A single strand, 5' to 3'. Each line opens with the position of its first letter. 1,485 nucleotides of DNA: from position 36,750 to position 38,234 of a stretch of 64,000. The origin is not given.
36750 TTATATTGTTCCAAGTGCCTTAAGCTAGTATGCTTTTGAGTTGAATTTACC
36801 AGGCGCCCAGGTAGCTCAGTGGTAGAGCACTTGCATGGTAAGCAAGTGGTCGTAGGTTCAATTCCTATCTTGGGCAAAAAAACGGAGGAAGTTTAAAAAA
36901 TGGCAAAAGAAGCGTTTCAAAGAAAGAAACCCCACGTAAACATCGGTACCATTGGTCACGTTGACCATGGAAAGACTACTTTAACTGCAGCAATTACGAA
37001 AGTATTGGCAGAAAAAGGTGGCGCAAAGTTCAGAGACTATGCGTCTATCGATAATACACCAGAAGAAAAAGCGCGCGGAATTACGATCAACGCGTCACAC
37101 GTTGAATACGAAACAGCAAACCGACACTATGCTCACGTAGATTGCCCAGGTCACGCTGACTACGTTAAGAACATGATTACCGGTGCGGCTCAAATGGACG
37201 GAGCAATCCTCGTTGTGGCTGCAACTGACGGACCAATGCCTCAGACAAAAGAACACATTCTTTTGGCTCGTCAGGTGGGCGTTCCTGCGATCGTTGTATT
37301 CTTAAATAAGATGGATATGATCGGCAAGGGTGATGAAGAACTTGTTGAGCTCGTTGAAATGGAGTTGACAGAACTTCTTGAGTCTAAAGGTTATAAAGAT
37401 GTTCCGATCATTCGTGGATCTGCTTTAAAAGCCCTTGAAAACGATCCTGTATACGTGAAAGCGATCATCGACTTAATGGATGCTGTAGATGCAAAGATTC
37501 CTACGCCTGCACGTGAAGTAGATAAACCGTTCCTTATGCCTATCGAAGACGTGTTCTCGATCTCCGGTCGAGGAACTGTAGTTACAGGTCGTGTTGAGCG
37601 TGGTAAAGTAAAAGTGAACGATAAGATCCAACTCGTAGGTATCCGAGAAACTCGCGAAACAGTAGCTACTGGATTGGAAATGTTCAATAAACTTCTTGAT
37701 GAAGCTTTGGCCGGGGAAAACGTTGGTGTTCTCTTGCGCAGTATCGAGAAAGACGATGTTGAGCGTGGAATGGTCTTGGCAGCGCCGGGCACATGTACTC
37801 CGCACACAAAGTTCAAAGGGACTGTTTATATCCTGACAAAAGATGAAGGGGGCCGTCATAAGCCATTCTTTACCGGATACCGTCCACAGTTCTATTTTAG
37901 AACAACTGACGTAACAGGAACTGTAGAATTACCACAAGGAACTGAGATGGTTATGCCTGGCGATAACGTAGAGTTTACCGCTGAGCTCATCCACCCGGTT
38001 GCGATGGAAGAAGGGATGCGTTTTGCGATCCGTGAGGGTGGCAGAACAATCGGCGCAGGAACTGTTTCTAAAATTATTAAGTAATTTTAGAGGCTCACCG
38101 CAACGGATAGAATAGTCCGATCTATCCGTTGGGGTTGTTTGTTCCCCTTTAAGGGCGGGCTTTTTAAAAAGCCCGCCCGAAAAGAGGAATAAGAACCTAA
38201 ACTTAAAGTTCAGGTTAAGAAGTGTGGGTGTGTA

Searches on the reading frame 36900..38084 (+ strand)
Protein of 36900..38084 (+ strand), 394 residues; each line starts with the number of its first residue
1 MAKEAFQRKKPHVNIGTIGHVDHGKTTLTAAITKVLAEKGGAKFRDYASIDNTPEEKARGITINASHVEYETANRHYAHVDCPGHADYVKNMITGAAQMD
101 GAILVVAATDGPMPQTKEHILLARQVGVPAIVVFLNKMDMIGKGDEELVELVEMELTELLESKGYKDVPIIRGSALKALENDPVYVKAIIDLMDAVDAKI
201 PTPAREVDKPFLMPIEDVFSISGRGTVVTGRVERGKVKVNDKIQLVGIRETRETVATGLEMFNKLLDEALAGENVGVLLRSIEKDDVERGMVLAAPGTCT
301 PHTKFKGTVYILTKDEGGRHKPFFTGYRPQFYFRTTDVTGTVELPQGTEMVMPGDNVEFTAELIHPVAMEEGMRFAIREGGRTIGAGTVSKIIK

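Call 13: find_encoding_contigs(protein=window:36900-38084:+, flank=2000, max_places=4)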
Protein window:36900-38084:+ (394 aa): no gene with exactly this product is on record in the collection.
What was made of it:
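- Tried and rejected: An exact look-up of EF-Tu found nothing (call 13).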
